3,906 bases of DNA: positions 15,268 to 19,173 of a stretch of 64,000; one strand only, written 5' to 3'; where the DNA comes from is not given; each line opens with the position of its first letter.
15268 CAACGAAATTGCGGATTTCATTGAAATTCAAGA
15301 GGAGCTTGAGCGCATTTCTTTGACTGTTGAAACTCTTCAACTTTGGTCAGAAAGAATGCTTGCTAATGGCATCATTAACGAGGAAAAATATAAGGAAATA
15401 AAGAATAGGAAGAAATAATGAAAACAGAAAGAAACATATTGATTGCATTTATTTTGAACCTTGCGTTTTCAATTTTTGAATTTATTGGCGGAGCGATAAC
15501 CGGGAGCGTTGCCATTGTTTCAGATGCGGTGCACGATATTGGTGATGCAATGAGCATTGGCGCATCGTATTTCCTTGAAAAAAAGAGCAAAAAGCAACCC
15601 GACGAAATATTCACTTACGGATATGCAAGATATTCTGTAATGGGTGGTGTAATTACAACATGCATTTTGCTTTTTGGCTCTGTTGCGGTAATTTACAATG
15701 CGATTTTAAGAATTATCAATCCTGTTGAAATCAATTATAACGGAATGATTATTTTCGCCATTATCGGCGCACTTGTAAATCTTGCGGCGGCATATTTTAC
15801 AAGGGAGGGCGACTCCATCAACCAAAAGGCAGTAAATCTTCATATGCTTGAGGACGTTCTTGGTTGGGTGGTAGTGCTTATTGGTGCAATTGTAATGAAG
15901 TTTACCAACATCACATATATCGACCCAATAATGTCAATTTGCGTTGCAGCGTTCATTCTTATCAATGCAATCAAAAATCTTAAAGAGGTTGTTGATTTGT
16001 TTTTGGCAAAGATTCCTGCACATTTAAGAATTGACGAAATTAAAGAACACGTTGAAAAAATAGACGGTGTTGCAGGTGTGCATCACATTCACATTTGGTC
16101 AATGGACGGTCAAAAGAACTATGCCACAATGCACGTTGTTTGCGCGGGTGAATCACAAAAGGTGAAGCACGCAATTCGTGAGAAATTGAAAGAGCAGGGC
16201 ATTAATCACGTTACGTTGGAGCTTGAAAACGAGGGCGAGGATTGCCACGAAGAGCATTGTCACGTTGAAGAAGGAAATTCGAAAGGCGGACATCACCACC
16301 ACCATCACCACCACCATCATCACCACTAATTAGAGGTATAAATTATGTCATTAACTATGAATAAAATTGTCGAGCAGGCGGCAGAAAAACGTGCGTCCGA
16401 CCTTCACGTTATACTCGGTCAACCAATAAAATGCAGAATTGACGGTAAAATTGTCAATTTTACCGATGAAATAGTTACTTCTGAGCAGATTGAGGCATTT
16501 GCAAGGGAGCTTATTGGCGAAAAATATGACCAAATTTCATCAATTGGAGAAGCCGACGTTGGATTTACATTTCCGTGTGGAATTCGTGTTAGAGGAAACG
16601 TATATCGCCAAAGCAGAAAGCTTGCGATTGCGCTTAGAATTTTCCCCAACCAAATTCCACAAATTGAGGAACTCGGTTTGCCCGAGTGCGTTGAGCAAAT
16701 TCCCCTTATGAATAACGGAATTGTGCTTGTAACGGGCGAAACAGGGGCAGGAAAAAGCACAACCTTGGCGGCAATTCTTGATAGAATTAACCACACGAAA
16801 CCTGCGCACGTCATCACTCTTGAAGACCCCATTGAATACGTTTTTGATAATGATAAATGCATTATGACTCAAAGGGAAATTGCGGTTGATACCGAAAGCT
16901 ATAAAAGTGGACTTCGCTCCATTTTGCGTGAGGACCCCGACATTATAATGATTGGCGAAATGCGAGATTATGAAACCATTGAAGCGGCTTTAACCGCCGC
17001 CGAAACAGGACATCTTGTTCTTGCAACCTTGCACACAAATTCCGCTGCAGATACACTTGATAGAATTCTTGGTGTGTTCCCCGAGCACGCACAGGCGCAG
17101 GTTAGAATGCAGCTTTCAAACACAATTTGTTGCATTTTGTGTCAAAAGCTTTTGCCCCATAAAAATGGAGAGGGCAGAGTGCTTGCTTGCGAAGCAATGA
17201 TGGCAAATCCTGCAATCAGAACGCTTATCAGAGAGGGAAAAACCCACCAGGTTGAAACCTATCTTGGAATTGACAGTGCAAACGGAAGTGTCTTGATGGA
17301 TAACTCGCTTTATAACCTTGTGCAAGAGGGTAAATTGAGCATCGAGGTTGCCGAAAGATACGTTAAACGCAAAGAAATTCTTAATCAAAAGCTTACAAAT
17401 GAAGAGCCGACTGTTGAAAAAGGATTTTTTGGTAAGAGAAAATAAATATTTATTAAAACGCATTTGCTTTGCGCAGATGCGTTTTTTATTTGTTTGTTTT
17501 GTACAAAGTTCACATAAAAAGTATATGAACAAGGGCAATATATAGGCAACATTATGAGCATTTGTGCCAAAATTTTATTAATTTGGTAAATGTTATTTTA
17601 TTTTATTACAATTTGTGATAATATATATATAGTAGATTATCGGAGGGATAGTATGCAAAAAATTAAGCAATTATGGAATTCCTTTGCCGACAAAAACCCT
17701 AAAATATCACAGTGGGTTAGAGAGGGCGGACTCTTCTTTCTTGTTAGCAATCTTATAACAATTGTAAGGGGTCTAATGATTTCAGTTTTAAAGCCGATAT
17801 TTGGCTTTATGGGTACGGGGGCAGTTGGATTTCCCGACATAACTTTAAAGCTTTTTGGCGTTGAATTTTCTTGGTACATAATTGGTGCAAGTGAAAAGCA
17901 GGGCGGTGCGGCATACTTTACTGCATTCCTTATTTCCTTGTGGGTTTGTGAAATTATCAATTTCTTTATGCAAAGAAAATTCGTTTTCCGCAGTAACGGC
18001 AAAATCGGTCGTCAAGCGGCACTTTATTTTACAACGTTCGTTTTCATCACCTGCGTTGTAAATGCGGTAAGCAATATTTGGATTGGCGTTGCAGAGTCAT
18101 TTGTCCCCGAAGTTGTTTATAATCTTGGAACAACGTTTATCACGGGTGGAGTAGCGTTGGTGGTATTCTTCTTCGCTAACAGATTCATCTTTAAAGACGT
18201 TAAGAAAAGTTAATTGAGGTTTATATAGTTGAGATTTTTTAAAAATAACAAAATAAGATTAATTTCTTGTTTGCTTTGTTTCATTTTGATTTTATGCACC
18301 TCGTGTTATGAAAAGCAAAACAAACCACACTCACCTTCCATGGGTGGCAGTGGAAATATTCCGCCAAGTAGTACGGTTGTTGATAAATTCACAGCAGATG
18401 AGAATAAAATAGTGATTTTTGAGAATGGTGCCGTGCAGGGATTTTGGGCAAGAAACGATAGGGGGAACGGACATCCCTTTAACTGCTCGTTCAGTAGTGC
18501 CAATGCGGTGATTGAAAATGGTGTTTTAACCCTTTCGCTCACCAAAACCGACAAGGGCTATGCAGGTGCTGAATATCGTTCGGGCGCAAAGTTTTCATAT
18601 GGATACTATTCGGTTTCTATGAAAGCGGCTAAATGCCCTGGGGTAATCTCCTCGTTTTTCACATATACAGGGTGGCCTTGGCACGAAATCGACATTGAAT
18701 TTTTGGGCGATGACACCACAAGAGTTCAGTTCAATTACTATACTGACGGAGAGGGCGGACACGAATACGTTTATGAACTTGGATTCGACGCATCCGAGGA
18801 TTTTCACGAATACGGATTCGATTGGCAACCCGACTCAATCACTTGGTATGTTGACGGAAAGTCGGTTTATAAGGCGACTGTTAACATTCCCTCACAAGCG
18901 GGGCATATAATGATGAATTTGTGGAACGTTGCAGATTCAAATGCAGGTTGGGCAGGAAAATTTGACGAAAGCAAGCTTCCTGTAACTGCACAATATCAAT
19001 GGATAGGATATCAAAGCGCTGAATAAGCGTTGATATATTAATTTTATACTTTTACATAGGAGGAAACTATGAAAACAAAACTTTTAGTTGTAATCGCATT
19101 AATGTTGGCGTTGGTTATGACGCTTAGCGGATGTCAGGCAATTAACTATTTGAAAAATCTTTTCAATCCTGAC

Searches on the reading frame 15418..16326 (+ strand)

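Call 41: search_protein_families(library=pfam, proteins=[window:15418-16326:+], max_evalue=0.001)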
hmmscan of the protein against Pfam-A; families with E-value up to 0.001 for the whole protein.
window:15418-16326:+ (303 aa): 2 families
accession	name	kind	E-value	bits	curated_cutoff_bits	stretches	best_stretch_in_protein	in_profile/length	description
PF01545.26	Cation_efflux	-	5.9e-44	150.7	26.6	1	7-194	1-196/198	Cation efflux family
PF16916.11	ZT_dimer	-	5.3e-10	39.6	26.7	1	203-270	4-76/78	Dimerisation domain of Zinc Transporter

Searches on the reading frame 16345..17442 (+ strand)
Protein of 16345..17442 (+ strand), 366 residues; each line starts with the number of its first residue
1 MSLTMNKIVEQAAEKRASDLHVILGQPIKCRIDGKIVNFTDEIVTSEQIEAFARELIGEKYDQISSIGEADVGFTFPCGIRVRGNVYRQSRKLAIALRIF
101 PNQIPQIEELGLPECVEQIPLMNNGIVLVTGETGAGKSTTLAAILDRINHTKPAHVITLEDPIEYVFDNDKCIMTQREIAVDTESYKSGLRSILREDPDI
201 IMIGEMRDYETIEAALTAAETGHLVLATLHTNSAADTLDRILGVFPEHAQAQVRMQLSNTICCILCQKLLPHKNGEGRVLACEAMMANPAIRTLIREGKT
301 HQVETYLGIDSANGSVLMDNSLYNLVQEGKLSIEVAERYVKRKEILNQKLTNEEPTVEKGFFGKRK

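Call 41: search_protein_families(library=pfam, proteins=[window:16345-17442:+], max_evalue=0.001)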
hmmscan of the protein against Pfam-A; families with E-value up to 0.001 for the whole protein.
window:16345-17442:+ (366 aa): 7 families
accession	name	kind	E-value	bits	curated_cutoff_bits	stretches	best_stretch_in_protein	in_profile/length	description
PF00437.27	T2SSE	-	1.3e-47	162.7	24.9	1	5-342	12-346/370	Type II/IV secretion system protein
PF13401.12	AAA_22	-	9.6e-05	23.1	27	1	123-158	4-38/130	AAA domain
PF13191.12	AAA_16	-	0.00016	22.7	32.6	1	124-160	24-57/167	AAA ATPase domain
PF13555.12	AAA_29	-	0.00018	21.6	27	1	117-144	15-42/61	P-loop containing region of AAA domain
PF01935.23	DUF87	-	0.00024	21.7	23.2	1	128-159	27-58/220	Helicase HerA, central domain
PF13476.12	AAA_23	-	0.00029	22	27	1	119-144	15-39/201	AAA domain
PF13173.12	AAA_14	-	0.00093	19.6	27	0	124-218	2-83/129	AAA domain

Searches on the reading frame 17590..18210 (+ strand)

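Call 11: search_protein_families(library=pfam, proteins=[window:17590-18210:+], max_evalue=0.001)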
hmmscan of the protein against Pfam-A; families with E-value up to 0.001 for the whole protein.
window:17590-18210:+ (207 aa): 1 family
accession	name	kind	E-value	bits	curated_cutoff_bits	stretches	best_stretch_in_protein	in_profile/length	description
PF04138.20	GtrA_DPMS_TM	-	0.00045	20.8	26.1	1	105-200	24-115/117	GtrA/DPMS, transmembrane domain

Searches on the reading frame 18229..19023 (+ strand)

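Call 11: search_protein_families(library=pfam, proteins=[window:18229-19023:+], max_evalue=0.001)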
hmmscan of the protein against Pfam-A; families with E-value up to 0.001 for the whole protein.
window:18229-19023:+ (265 aa): 1 family
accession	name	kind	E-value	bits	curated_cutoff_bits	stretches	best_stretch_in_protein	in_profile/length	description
PF00722.28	Glyco_hydro_16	-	7e-40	136.8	22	1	82-243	3-167/175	Glycosyl hydrolases family 16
